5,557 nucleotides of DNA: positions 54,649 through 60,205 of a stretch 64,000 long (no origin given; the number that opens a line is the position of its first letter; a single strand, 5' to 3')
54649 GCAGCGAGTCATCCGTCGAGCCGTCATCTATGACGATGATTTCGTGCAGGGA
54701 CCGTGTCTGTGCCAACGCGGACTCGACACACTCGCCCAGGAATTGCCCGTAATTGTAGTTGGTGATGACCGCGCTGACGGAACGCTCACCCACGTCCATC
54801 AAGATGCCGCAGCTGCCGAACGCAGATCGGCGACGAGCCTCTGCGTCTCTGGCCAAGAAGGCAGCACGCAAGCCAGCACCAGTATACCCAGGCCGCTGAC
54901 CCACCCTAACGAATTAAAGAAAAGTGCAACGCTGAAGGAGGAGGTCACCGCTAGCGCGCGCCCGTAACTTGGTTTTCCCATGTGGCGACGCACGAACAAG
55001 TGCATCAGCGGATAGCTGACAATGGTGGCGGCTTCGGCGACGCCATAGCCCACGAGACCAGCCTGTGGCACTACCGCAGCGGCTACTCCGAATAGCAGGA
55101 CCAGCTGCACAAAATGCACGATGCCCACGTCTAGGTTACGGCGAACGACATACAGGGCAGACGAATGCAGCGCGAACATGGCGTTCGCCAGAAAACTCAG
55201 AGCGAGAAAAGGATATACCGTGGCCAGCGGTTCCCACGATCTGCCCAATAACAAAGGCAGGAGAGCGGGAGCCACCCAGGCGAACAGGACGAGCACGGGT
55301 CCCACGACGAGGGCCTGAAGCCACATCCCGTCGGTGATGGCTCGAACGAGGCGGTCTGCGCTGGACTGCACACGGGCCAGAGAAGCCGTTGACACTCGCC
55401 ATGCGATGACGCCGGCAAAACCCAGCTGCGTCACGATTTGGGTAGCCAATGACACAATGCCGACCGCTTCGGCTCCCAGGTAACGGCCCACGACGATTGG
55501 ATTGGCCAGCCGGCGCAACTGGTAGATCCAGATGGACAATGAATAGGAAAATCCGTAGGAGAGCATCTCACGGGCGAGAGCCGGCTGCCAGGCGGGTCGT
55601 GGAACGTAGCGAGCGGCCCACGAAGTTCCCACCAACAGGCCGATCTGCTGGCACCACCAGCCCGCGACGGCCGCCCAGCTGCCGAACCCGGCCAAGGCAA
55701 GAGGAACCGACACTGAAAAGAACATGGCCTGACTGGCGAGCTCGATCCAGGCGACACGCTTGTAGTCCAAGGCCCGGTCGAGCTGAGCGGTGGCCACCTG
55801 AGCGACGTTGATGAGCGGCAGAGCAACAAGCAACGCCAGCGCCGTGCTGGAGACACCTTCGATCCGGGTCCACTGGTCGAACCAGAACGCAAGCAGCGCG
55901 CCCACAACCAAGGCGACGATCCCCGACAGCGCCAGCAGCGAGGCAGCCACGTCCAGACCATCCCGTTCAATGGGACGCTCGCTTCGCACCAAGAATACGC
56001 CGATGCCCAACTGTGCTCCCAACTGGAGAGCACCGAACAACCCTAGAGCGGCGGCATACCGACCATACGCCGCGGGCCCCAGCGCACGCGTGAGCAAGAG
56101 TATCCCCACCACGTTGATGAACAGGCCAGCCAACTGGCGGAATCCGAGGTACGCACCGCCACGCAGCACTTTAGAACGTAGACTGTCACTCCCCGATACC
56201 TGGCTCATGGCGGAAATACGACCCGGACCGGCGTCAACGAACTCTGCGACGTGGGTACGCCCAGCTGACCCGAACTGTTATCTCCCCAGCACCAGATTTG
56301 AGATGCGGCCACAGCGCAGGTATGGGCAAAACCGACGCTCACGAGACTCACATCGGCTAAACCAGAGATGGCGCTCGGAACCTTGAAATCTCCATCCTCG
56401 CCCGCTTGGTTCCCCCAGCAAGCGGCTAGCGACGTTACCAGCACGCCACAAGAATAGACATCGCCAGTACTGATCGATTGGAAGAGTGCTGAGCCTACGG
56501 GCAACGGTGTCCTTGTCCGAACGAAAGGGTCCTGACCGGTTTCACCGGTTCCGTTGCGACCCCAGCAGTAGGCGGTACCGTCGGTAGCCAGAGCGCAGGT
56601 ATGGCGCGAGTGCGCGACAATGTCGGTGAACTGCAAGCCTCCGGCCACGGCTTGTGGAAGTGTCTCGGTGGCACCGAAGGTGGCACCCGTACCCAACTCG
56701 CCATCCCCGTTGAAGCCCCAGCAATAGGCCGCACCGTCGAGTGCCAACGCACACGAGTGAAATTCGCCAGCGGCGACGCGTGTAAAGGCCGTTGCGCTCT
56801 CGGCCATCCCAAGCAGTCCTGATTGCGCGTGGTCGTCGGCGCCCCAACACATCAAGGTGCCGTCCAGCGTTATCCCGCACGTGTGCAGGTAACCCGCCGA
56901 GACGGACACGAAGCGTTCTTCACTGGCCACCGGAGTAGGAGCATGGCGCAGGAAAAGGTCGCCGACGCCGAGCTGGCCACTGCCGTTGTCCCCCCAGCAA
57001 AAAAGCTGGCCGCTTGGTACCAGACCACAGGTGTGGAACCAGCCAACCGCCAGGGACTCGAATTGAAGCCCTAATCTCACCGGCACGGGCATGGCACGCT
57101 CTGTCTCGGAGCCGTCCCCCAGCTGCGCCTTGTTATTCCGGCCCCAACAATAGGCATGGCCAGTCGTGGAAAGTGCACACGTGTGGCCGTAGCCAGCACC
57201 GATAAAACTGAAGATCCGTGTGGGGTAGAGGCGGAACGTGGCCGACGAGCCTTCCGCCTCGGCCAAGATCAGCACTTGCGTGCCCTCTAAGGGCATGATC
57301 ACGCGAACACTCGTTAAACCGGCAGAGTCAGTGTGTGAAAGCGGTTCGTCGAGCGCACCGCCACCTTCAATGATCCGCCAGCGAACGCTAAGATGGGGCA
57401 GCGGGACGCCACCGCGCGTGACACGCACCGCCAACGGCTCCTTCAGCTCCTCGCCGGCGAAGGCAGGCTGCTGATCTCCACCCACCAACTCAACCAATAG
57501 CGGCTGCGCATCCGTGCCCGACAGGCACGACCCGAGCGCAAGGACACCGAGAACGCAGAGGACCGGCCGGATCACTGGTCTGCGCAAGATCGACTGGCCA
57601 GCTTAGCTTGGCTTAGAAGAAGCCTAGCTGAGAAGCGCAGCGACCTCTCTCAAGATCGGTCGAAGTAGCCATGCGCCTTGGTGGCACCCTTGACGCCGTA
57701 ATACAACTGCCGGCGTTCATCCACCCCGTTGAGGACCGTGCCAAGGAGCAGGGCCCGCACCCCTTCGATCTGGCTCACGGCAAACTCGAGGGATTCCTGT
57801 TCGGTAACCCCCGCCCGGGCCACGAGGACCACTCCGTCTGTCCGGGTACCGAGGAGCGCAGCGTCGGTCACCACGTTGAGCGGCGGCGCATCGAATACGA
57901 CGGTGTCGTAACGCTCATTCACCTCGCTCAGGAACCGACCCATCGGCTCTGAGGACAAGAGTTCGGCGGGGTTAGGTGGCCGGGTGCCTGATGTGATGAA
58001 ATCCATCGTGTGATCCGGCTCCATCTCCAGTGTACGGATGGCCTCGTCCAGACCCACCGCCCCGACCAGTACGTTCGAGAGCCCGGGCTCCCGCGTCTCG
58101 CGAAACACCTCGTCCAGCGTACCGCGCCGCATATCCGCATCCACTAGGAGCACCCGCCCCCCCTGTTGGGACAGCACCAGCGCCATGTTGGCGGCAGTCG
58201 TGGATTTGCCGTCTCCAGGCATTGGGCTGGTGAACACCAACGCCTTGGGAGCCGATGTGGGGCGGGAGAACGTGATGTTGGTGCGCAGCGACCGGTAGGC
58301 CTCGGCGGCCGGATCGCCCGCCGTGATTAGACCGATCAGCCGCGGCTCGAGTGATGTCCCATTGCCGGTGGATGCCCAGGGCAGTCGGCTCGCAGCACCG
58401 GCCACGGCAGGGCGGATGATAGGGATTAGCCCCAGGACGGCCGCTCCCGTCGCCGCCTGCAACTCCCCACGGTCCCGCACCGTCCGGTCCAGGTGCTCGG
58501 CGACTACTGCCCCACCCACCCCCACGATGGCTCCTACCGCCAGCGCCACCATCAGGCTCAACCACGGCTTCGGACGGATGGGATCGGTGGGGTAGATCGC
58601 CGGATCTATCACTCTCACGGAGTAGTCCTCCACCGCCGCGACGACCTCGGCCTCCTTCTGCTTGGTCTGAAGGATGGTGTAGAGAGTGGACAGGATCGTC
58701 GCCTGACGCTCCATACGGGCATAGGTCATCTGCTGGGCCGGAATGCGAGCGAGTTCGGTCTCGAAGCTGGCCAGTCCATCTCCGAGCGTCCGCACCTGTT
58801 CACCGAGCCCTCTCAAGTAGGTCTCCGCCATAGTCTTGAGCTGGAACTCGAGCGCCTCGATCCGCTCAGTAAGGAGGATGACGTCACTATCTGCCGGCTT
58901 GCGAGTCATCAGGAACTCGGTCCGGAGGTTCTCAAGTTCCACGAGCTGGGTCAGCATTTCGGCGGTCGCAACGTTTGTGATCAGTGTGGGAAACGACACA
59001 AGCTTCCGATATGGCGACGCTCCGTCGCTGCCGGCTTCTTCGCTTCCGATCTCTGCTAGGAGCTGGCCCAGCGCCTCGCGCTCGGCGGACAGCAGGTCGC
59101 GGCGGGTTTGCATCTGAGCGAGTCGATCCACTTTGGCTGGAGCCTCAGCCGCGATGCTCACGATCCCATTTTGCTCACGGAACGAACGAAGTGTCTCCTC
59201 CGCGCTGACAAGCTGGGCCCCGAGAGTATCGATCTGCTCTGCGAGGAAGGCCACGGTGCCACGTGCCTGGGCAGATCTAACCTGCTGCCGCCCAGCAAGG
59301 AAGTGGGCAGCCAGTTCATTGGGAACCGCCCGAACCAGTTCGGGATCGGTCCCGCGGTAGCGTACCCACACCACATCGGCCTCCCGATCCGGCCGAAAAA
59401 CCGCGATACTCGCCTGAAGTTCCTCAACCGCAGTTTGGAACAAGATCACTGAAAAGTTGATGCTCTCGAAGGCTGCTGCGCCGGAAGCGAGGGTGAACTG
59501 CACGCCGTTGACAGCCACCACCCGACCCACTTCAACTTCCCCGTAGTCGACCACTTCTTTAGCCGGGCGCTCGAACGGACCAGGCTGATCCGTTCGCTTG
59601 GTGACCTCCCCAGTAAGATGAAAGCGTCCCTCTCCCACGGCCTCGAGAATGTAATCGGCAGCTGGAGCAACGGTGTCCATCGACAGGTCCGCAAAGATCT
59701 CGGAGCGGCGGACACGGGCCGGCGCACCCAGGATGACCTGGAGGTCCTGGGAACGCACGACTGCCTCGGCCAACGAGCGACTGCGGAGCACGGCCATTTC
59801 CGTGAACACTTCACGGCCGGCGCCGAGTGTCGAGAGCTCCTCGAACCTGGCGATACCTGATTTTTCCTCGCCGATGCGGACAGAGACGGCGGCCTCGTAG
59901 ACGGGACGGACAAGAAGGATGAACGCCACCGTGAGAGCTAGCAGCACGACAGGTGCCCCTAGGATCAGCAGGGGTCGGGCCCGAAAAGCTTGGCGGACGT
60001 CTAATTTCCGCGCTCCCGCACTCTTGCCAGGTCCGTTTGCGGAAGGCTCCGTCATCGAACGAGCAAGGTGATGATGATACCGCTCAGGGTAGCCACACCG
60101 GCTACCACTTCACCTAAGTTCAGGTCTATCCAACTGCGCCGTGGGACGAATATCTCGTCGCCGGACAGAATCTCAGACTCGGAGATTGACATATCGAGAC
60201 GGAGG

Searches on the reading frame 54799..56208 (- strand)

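Call 60: search_protein_families(library=pfam, proteins=[window:54799-56208:-], max_evalue=0.00001)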
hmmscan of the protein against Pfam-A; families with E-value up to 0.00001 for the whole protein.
window:54799-56208:- (469 aa): 2 families
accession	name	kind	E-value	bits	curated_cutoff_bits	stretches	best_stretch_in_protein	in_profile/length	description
PF13440.11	Polysacc_synt_3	-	7.4e-36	124.3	23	1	38-328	1-291/293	Polysaccharide biosynthesis protein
PF01943.22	Polysacc_synt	-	2.2e-16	60.6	28.2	1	14-260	1-252/274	Polysaccharide biosynthesis protein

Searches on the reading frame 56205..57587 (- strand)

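Call 60: search_protein_families(library=pfam, proteins=[window:56205-57587:-], max_evalue=0.00001)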
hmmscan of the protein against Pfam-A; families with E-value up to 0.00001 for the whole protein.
window:56205-57587:- (460 aa): 4 families
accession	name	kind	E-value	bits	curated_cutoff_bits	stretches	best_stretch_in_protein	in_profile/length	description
PF25390.1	WD40_RLD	-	2.7e-61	208.4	150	2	116-261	185-334/363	RCC1-like domain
PF13540.12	RCC1_2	-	2.8e-51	170.5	22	5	178-205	3-30/30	Regulator of chromosome condensation (RCC1) repeat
PF00415.24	RCC1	-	5e-42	142.7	21.7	3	192-237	1-48/50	Regulator of chromosome condensation (RCC1) repeat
PF25384.1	Alsin_RLD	-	1.8e-12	47.7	100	0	192-257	241-308/405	Alsin RCC1-like domain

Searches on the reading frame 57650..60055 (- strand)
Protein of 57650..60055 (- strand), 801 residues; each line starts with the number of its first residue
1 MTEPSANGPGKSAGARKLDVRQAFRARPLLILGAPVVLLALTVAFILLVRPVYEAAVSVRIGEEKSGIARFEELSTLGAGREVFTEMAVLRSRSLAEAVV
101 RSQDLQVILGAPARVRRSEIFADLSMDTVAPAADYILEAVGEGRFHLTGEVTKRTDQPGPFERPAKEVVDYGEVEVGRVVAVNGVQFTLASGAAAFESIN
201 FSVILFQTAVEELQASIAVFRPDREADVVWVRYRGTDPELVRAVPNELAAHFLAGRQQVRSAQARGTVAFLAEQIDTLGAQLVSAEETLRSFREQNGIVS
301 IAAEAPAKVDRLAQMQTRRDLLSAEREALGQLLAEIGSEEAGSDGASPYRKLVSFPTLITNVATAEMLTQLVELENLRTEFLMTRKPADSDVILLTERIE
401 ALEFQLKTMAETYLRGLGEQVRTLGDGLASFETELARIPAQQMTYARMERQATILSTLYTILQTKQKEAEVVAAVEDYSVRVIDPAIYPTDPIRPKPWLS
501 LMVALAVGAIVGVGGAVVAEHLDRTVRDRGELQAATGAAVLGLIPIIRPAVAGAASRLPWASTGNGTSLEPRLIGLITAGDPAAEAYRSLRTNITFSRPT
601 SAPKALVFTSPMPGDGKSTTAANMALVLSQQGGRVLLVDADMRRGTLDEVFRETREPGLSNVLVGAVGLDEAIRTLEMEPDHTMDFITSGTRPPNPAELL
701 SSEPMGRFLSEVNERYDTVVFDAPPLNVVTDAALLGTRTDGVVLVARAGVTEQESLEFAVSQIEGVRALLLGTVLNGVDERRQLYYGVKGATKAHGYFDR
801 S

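Call 60: search_protein_families(library=pfam, proteins=[window:57650-60055:-], max_evalue=0.00001)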
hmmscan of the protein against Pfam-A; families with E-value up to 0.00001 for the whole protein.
window:57650-60055:- (801 aa): 3 families
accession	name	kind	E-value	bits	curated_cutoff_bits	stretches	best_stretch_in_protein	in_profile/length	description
PF13614.12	AAA_31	-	2.8e-12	47.4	27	1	614-748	12-149/177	AAA domain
PF13807.11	GNVR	-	5.3e-12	45.9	27.7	1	442-518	4-79/82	G-rich domain on putative tyrosine kinase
PF01656.29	CbiA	-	4.9e-07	30.2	25.4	1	607-781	2-86/125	CobQ/CobB/MinD/ParA nucleotide binding domain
